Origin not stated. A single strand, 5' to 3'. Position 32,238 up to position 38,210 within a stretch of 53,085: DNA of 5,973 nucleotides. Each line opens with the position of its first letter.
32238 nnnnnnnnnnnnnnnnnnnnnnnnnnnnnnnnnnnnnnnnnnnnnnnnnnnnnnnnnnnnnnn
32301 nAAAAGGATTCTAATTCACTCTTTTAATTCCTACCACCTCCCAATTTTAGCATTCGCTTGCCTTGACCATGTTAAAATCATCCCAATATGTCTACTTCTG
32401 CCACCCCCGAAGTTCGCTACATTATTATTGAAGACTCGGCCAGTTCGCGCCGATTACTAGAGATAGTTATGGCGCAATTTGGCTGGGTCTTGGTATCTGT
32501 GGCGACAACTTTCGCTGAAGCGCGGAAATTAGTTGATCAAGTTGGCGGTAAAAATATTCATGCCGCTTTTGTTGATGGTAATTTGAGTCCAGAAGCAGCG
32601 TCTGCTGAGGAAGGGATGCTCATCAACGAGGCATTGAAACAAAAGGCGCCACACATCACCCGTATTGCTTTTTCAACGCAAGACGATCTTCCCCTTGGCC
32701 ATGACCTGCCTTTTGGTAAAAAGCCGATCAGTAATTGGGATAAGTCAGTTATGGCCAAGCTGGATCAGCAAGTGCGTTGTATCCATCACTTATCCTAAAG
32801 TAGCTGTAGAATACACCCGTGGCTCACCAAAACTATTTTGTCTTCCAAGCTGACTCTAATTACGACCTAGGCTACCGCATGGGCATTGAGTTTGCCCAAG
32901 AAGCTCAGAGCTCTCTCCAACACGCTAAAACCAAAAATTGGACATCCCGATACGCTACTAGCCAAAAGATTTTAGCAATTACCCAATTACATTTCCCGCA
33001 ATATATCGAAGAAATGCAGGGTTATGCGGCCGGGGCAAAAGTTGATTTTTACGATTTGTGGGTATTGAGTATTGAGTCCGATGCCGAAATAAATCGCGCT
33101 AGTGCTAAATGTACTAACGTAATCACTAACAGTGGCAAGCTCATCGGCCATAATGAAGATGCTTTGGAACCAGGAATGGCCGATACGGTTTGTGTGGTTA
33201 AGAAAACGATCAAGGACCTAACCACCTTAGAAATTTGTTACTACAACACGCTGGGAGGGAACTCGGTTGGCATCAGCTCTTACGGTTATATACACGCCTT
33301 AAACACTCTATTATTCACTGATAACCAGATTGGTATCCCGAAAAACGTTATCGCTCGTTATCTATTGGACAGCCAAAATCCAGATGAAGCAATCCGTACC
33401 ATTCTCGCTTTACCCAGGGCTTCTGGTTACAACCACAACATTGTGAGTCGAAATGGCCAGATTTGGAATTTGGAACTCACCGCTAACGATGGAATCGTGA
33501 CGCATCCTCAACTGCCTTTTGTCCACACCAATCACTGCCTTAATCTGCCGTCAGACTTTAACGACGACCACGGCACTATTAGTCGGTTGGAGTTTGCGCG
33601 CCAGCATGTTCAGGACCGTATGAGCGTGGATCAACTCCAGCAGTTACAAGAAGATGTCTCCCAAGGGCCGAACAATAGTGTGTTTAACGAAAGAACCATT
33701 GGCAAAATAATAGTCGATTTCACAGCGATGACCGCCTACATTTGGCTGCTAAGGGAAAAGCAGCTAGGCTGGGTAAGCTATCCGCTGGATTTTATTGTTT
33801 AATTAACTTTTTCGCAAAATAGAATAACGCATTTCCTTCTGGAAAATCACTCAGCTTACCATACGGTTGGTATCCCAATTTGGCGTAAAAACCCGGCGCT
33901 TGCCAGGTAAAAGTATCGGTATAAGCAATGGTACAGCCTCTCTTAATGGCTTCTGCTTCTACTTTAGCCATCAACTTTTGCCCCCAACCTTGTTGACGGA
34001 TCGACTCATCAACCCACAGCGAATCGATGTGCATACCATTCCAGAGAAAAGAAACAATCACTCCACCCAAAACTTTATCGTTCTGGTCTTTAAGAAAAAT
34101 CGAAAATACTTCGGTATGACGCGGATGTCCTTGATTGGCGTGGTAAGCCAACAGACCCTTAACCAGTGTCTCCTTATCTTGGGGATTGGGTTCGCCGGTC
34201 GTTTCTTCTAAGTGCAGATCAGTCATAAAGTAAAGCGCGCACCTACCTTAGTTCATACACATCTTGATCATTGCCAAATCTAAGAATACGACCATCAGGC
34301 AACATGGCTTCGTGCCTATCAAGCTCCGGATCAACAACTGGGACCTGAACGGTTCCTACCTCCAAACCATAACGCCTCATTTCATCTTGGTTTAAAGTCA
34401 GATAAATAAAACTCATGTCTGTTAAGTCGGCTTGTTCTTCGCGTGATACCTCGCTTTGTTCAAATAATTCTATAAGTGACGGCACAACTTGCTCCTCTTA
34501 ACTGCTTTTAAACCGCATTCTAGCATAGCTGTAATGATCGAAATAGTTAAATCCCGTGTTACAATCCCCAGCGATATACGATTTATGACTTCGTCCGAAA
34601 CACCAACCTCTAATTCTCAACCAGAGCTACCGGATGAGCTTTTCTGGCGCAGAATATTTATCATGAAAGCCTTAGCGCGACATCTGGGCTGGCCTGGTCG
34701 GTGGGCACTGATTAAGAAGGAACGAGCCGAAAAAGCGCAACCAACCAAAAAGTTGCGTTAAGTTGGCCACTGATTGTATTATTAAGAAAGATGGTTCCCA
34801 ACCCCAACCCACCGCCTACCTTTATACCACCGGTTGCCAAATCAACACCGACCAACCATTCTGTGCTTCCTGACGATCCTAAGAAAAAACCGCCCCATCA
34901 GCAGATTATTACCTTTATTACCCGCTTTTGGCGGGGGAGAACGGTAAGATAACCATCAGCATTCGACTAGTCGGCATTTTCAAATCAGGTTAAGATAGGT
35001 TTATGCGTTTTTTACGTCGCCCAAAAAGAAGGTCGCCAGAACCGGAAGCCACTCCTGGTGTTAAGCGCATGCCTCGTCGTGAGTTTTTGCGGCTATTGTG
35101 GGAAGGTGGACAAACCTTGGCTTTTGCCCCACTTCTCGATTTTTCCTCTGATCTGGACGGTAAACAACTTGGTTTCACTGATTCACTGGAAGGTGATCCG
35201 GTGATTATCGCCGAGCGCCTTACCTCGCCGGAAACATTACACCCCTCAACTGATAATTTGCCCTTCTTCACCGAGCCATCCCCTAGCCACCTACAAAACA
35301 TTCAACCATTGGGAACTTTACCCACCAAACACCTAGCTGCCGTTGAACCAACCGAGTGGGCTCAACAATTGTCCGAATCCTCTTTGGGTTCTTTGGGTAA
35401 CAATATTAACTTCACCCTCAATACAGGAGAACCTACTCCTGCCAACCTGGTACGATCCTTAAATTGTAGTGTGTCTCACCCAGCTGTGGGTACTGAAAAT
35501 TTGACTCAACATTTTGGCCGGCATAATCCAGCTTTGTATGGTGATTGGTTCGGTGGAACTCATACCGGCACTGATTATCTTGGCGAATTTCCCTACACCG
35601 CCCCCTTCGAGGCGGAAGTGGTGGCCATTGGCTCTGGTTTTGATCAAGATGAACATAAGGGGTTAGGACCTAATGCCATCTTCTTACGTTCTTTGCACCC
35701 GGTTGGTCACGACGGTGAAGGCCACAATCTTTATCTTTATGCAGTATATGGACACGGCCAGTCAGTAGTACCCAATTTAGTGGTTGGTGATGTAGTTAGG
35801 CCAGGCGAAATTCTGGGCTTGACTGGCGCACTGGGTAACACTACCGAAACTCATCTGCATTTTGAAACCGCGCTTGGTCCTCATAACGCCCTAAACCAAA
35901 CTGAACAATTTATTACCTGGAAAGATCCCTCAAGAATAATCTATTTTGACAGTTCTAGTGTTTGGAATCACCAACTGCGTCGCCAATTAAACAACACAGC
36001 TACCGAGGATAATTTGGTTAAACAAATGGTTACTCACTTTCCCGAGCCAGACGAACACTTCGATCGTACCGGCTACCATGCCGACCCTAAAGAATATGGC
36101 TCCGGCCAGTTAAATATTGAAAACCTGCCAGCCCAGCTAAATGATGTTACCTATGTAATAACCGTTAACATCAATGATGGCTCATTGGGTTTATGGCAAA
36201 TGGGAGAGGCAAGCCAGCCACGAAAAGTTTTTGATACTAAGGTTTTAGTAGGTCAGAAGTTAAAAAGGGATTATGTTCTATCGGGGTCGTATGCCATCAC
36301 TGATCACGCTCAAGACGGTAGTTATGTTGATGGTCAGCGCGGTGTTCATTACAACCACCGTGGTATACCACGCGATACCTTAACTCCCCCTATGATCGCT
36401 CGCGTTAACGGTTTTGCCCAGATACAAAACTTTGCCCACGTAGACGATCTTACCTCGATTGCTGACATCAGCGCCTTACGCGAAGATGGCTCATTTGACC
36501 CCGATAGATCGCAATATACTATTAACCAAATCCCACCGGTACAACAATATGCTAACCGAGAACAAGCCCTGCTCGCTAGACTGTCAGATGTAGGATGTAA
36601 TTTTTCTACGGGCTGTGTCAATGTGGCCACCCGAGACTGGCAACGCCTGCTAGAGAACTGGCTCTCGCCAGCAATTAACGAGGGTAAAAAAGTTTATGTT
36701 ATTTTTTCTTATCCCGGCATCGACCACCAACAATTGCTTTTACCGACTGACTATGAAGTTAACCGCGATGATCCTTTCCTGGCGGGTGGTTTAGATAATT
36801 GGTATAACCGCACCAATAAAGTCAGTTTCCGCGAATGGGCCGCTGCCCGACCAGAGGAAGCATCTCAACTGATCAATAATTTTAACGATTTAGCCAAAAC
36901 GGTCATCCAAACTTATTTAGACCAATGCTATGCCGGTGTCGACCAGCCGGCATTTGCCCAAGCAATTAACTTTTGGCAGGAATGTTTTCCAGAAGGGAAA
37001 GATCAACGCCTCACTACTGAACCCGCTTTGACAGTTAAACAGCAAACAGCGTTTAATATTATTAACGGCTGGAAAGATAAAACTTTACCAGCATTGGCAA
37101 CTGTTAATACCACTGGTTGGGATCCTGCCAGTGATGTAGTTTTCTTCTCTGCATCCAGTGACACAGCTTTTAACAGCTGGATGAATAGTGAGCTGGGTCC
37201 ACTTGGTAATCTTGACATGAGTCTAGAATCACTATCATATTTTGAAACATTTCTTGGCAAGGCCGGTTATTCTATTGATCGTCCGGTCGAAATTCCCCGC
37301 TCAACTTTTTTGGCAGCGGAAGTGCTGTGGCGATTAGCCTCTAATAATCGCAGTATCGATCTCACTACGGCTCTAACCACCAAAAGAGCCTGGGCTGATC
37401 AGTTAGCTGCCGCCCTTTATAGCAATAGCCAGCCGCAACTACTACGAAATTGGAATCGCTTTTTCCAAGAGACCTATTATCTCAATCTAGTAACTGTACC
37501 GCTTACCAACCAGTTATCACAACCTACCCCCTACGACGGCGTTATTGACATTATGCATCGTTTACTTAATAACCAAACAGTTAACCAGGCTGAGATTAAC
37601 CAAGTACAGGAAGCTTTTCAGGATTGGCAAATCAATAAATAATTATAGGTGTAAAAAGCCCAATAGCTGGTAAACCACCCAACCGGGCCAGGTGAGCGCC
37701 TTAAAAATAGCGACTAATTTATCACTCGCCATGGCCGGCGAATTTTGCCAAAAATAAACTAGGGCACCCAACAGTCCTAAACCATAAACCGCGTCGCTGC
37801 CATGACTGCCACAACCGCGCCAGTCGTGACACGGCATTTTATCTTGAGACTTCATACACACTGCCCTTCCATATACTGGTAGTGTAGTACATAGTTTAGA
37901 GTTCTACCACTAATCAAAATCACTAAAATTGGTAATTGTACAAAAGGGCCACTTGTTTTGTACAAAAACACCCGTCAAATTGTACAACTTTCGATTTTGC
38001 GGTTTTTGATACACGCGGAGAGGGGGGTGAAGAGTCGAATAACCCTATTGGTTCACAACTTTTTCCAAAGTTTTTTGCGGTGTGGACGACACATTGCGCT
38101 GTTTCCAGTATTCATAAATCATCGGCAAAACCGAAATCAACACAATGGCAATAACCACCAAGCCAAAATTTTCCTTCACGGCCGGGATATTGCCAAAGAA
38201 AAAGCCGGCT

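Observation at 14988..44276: Family of intergenic elements centred on the palindrome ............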

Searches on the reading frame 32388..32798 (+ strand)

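Call 31: search_protein_families(library=pfam, proteins=[window:32388-32798:+], max_evalue=0.01)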
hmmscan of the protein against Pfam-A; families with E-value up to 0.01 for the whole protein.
window:32388-32798:+ (136 aa): 1 family
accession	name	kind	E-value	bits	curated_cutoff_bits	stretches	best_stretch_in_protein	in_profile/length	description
PF00072.30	Response_reg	-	0.0026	18.3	30.2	1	12-102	2-83/111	Response regulator receiver domain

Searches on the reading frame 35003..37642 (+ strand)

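Call 14: search_protein_families(library=pfam, proteins=[window:35003-37642:+], max_evalue=0.01)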
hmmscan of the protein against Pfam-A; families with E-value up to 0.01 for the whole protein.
window:35003-37642:+ (879 aa): 1 family
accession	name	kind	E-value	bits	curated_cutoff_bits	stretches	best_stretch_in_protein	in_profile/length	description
PF01551.29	Peptidase_M23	-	1.2e-05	25.9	28.7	1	244-289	44-87/96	Peptidase family M23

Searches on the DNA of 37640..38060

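Call 80: search_rna_families(source=window, start=37640, end=38060, threshold=evalue, max_evalue=1)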
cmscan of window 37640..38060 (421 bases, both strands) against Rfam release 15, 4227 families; matches with E-value up to 1: 0.
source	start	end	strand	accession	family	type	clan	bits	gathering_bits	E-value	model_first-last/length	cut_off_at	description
